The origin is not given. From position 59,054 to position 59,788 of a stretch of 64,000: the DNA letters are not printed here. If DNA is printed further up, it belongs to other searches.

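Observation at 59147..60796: Two-gene cassette: 144-aa ORFan tightly coupled to a Shedu-like DUF4263 nuclease (possible new Shedu variant)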

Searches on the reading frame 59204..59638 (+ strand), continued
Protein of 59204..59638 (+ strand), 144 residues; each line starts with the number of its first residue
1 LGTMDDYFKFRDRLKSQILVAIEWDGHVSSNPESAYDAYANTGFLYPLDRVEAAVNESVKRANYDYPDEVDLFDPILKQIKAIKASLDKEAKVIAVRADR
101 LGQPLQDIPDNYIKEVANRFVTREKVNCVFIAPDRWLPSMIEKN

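Call 45: fold_search(model_id=the predicted structure, library=pdb)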
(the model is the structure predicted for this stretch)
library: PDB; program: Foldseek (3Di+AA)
matches with E <= 10: 123; with E <= 0.001: 0
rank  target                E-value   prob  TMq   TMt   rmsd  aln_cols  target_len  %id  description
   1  2oez_A                8.5e-01  0.06  0.22  0.15  15.3       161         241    9  Protein of Unknown Function (DUF1342) from Vibrio parahaemolyticus (released 2007-01-30)
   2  4c3b_C                1.3e+00  0.09  0.23  0.20  14.3       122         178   13  HRSV M2-1, P21 crystal form (released 2014-01-22)
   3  4c3b_N                1.3e+00  0.08  0.23  0.22  15.0       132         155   14  HRSV M2-1, P21 crystal form (released 2014-01-22)
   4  6g0y_A                1.4e+00  0.08  0.23  0.21  14.8       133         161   12  X-ray structure of M-21 protein complex (released 2018-11-14)
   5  4c3e_M                1.5e+00  0.08  0.23  0.22  15.1       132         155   14  HRSV M2-1 mutant S58D S61D, P21 crystal (released 2014-01-22)
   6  7pwj_FFF              1.7e+00  0.11  0.22  0.22  15.1        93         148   14  dUTPase from human in complex with Stl (released 2022-12-28)
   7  6g0y_F                1.7e+00  0.08  0.23  0.20  14.5       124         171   10  X-ray structure of M-21 protein complex (released 2018-11-14)
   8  4c3e_E                1.9e+00  0.08  0.23  0.21  15.6       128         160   12  HRSV M2-1 mutant S58D S61D, P21 crystal (released 2014-01-22)
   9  7pwj_CCC              2.0e+00  0.10  0.22  0.22  14.8        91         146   14  dUTPase from human in complex with Stl (released 2022-12-28)
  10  5koa_A                2.0e+00  0.04  0.22  0.16  15.7       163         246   10  Structure of Escherichia coli ZapD bound to the C-terminal tail of FtsZ (released 2017-01-25)
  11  6g0y_C                2.1e+00  0.08  0.23  0.20  14.5       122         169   11  X-ray structure of M-21 protein complex (released 2018-11-14)
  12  6ww2_R                2.2e+00  0.08  0.24  0.09  19.0       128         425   18  Structure of human Frizzled5 by fiducial-assisted cryo-EM (released 2020-08-19)
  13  6h49                  2.4e+00  0.11  0.22  0.21  16.1        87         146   14  A polyamorous repressor: deciphering the evolutionary strategy used by the phage-inducible chromosomal islands to spread (released 2019-08-28)
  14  8p8o_J                2.4e+00  0.09  0.21  0.22  14.9        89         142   15  M. tuberculosis dUTPase - Stl1-159 (StlNT) complex structure (released 2024-11-27)
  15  2l81_MODEL_1_A        2.4e+00  0.06  0.27  0.23  13.4       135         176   12  Solution NMR Structure of the serine-rich domain of hEF1 (Enhancer of filamentation 1) from Homo sapiens, Nort (released 2011-02-09)
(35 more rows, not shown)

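Call 57: fold_search(model_id=the predicted structure, library=viral)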
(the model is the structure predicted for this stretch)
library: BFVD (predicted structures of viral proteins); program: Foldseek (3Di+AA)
matches with E <= 10: 131; with E <= 0.001: 0
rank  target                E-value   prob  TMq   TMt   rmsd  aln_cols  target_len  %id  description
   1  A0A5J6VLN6            1.1e+00  0.08  0.23  0.14  13.3       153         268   14  Snf7 family protein [Megaviridae environmental sample]
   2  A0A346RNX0            1.2e+00  0.02  0.17  0.08  18.4       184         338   14  Nrk1 [Cryptophlebia peltastica nucleopolyhedrovirus]
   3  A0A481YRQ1            1.4e+00  0.06  0.24  0.10  14.4       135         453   16  ATPase family protein [Pithovirus LCDPAC02]
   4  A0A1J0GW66            1.5e+00  0.08  0.15  0.25  11.7       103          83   16  Uncharacterized protein [Streptomyces phage BRock]
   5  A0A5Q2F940            1.7e+00  0.12  0.30  0.24  12.1       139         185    9  (no name in the UniProt tables at hand)
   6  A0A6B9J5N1            2.0e+00  0.07  0.22  0.24  12.7       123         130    9  Uncharacterized protein [Erwinia phage Hena1]
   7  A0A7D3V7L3            2.0e+00  0.06  0.26  0.18  10.8       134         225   13  Uncharacterized protein [Fadolivirus FV1/VV64]
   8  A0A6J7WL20            2.0e+00  0.05  0.23  0.15  14.5       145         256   14  Phage head morphogenesis domain [uncultured Caudovirales phage]
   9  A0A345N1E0            2.0e+00  0.02  0.15  0.07  17.6       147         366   14  (no name in the UniProt tables at hand)
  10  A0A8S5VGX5            2.1e+00  0.14  0.29  0.18   9.4       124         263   16  Uncharacterized protein [Myoviridae sp. ctkfK18]
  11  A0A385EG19            2.1e+00  0.08  0.23  0.35  10.8       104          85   15  Uncharacterized protein [Caulobacter phage CcrSC]
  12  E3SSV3                2.3e+00  0.06  0.27  0.26  15.5       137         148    9  Uncharacterized protein [Prochlorococcus phage P-HM2]
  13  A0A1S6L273            2.5e+00  0.09  0.31  0.30  10.4       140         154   13  (no name in the UniProt tables at hand)
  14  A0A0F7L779            2.6e+00  0.09  0.25  0.31  14.8       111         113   12  Uncharacterized protein [uncultured marine virus]
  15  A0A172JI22            2.8e+00  0.10  0.28  0.20  13.1       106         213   12  Uncharacterized protein [Bacillus phage AR9]
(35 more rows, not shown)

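Call 70: search_protein_families(library=padloc, proteins=[L034:2658-3287:+, L034:3284-4021:+, L034:4044-4982:+, L040:136-945:+, L041:530-2302:-, L045:1132-1761:+, L039:1626-2162:+, L036:1053-1754:-, L042:5683-6207:-, L038:1169-1612:+], max_evalue=0.001)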
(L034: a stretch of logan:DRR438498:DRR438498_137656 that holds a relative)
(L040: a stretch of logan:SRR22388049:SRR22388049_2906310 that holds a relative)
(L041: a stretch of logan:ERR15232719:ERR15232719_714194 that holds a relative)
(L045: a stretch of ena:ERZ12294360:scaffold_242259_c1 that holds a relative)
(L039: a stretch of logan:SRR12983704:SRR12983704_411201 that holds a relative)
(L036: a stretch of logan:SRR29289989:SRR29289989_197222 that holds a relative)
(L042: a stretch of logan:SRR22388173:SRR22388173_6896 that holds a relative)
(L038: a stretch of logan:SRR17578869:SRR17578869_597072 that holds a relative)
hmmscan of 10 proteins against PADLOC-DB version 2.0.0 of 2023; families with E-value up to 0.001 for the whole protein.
L034:2658-3287:+ (209 aa): 0 families

L034:3284-4021:+ (245 aa): 0 families

L034:4044-4982:+ (312 aa): 1 family
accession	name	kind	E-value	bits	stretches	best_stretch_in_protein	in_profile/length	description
PDLC03657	mREase_IV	-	0.00015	19.2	1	29-128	174-274/317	Type IV methyl-directed restriction enzyme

L040:136-945:+ (269 aa): 0 families

L041:530-2302:- (590 aa): 129 families (the best 25 are shown)
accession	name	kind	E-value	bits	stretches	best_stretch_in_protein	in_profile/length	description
PDLC02979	AriA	-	2e-27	95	2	1-44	1-46/373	-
PDLC03878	NsnB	-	1.4e-26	92.1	1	1-296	1-283/345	-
PDLC02981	AriAB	-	1.6e-23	81.3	2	252-480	330-558/694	-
PDLC04135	mad3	-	2.3e-22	78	2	249-314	280-348/374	mads_3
PDLC02336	AbiLi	-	6.1e-20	70.1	1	1-295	1-294/340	AbiLi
PDLC00075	GajA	-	4.6e-19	66.3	1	246-351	263-365/536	AAA ATPase domain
PDLC02335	AbiLi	-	5.1e-19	66.5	1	1-313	49-258/326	AbiLi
PDLC02980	AriA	-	7e-19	66.9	1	23-295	1-304/304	-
PDLC00278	PtuA1|PtuA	-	1.4e-18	65.5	2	2-44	3-46/436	AAA ATPase domain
PDLC00271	PtuA1|PtuA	-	5.5e-18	63.7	2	2-53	3-56/421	AAA ATPase domain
PDLC00069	GajA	-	8e-18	62.2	2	3-44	4-46/687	AAA ATPase domain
PDLC00066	GajA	-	8.5e-18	62.2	2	2-44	3-45/567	AAA ATPase domain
PDLC02358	Old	-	1e-17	62.2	2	2-44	4-46/578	Old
PDLC00096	GajA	-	1.1e-16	58.8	2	2-44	3-47/630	AAA ATPase domain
PDLC04175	HEC-01A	-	1.9e-16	58.1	2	246-315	262-333/363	-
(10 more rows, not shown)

L045:1132-1761:+ (209 aa): 0 families

L039:1626-2162:+ (178 aa): 0 families

L036:1053-1754:- (233 aa): 2 families
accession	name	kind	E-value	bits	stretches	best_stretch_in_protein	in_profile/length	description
PDLC04109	PD-T7-4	-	8.8e-11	39.7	1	47-179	37-155/211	-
PDLC04472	PDC-M16A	-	0.00014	18.3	1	107-183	21-100/930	-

L042:5683-6207:- (174 aa): 0 families

L038:1169-1612:+ (147 aa): 5 families
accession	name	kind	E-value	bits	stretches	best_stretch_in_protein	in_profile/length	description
PDLC02371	PycTIR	-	1.2e-16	58.9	1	23-141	31-146/288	-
PDLC00731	Effector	-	1.5e-14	51.7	1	23-140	34-148/306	TIR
PDLC00730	Effector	-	4e-11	40.6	1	24-126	51-155/299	TIR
PDLC00732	Effector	-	6.9e-09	33.1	1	20-141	27-145/301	TIR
PDLC00734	PycC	-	6e-07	26.9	1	25-133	29-139/374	Pycsar cyclase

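Call 73: find_related_loci(query=A4, collection=metagenome_contigs, flank=5000)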
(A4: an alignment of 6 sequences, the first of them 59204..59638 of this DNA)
Query A4 (144 aa) in metagenome_contigs; peptide patterns used: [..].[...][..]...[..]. (x = any residue, [..] = any of these).
35 stretches matched a pattern, but none encodes a relative of the query by tblastn (E <= 1e-3).

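Call 74: find_related_loci(query=A4, collection=viral_contigs, flank=5000)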
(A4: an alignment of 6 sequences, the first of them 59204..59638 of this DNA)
Query A4 (144 aa) in viral_contigs; peptide patterns used: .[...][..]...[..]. (x = any residue, [..] = any of these).
18 stretches matched a pattern, but none encodes a relative of the query by tblastn (E <= 1e-3).

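Call 82: list_cluster_members(proteins=[P0001, P0002, P0122, P0125])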
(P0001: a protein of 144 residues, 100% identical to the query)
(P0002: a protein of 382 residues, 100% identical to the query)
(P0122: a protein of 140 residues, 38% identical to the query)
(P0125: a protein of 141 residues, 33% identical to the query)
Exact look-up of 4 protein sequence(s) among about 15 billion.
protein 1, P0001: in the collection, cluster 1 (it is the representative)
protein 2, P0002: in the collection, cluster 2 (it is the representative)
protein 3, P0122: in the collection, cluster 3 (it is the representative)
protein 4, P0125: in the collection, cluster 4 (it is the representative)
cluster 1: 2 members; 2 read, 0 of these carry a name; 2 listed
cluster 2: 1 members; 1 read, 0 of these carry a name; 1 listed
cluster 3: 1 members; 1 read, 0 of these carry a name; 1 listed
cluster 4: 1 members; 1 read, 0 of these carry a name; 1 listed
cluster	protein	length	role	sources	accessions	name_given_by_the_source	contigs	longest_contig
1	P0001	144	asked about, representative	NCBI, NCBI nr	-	-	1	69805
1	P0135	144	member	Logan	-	-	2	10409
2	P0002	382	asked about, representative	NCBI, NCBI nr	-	-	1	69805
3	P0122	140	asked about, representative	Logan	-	-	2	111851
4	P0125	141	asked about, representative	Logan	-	-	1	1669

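Call 86: search_protein_families(library=pfam, alignment_id=A2, max_evalue=1)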
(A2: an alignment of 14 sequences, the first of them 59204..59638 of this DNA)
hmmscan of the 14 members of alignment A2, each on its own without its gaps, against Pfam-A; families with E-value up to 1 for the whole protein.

A. member 1, window:59204-59638:+ (144 aa): 0 families

B. families by the number of members that match (of 14 scanned): 38 families (the first 25 are shown)
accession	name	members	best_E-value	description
PF15825.10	FAM25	2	0.27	FAM25 family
PF23116.1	HHD_RTEL1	1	0.0054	RTEL1, HHD domain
PF05859.17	Mis12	1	0.0062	Mis12 protein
PF24850.1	CC_BshC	1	0.0069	Bacillithiol biosynthesis BshC, C-terminal coiled-coil domain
PF06428.16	Sec2p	1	0.0084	GDP/GTP exchange factor Sec2p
PF25566.1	RIMB1_N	1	0.02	RIMB1-like, N-terminal domain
PF19787.4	DUF6271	1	0.026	Family of unknown function (DUF6271)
PF18822.6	CdvA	1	0.034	CdvA-like coiled-coil domain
PF25255.1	wH_RNase_II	1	0.034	Ribonuclease II, winged helix domain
PF10046.14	BLOC1_2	1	0.039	Biogenesis of lysosome-related organelles complex-1 subunit 2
PF02958.26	EcKL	1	0.041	Ecdysteroid kinase-like family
PF00771.25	FHIPEP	1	0.044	FHIPEP family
PF16889.11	Hepar_II_III_N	1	0.047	Heparinase II/III N-terminus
PF20149.4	DUF6532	1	0.052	Domain of unknown function (DUF6532)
PF07261.16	DnaB_2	1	0.062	Replication initiation and membrane attachment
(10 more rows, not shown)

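Call 87: search_protein_families(library=padloc, alignment_id=A2, max_evalue=1)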
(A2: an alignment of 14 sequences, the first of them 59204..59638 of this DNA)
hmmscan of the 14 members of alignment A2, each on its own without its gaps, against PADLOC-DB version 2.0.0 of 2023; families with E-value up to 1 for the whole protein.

A. member 1, window:59204-59638:+ (144 aa): 0 families

B. families by the number of members that match (of 14 scanned): 9 families
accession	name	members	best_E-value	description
PDLC03841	LeoBC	2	0.0061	-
PDLC01517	Cmr5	1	0.0046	CAS-III-C; effector_SS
PDLC04975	PDC-S26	1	0.0051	-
PDLC00254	LmuB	1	0.0064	AAA ATPase domain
PDLC02746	PbeC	1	0.0072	PbeC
PDLC03812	RTasRmuC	1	0.0097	DRT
PDLC01846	CARF3--CARF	1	0.01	-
PDLC01474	Csm2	1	0.02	CAS-III-D; effector_SS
PDLC00267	PtuA1|PtuA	1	0.024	AAA ATPase domain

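Call 97: list_cluster_members(proteins=[P0129, P0130, P0131, P0132, P0128, P0135, P0123, P0124, P0126, P0127])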
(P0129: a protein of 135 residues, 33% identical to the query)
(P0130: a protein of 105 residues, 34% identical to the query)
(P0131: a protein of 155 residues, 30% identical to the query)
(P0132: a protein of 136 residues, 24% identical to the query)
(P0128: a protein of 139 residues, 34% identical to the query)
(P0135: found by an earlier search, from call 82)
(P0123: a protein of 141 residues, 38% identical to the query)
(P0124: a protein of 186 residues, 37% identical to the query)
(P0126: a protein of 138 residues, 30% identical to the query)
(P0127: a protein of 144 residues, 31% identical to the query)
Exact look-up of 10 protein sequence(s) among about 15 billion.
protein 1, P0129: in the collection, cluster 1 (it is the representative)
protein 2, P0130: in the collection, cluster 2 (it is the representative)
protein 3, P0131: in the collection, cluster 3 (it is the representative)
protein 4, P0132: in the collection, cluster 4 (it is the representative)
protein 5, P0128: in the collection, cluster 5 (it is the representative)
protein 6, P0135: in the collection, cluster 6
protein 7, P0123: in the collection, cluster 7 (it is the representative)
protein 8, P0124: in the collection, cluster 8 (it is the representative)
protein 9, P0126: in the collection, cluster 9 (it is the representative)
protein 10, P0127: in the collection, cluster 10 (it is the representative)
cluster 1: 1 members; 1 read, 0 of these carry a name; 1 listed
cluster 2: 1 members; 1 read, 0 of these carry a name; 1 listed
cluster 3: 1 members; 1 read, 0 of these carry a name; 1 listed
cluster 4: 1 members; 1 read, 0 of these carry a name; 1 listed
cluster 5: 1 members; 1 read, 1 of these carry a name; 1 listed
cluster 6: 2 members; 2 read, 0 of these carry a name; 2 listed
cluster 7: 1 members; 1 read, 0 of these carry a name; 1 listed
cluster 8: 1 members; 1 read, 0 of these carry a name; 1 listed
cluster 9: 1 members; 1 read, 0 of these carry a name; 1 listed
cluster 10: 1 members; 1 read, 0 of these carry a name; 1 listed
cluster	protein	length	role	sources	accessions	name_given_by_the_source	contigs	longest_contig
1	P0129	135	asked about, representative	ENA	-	-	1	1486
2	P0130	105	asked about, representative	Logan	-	-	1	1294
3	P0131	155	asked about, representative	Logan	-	-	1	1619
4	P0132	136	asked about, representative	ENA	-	-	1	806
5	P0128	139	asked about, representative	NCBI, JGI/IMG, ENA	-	hypothetical protein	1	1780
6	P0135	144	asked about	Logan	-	-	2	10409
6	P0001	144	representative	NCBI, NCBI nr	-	-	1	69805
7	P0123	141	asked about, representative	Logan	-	-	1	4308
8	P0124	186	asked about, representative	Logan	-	-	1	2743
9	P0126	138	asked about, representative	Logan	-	-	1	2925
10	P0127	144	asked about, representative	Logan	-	-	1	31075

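Call 102: search_dna_similar(query=window:59204-59638:+, collection=plasmids, mode=protein, max_evalue=0.01)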
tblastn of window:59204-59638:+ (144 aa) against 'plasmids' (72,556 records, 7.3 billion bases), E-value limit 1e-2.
No match.

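Call 103: search_dna_similar(query=window:59204-59638:+, collection=phages, mode=protein, max_evalue=0.01)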
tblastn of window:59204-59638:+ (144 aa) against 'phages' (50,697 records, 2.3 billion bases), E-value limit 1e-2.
No match.

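Call 109: search_solved_structures(query=L034:3284-4021:+, max_evalue=0.1)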
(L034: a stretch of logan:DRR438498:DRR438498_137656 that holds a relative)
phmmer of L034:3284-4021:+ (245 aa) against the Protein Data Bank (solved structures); distinct sequences matched with E-value up to 0.1: 0.

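Call 110: search_solved_structures(query=L042:5683-6207:-, max_evalue=0.1)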
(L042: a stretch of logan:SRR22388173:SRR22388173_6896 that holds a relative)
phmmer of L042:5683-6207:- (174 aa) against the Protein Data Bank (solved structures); distinct sequences matched with E-value up to 0.1: 0.
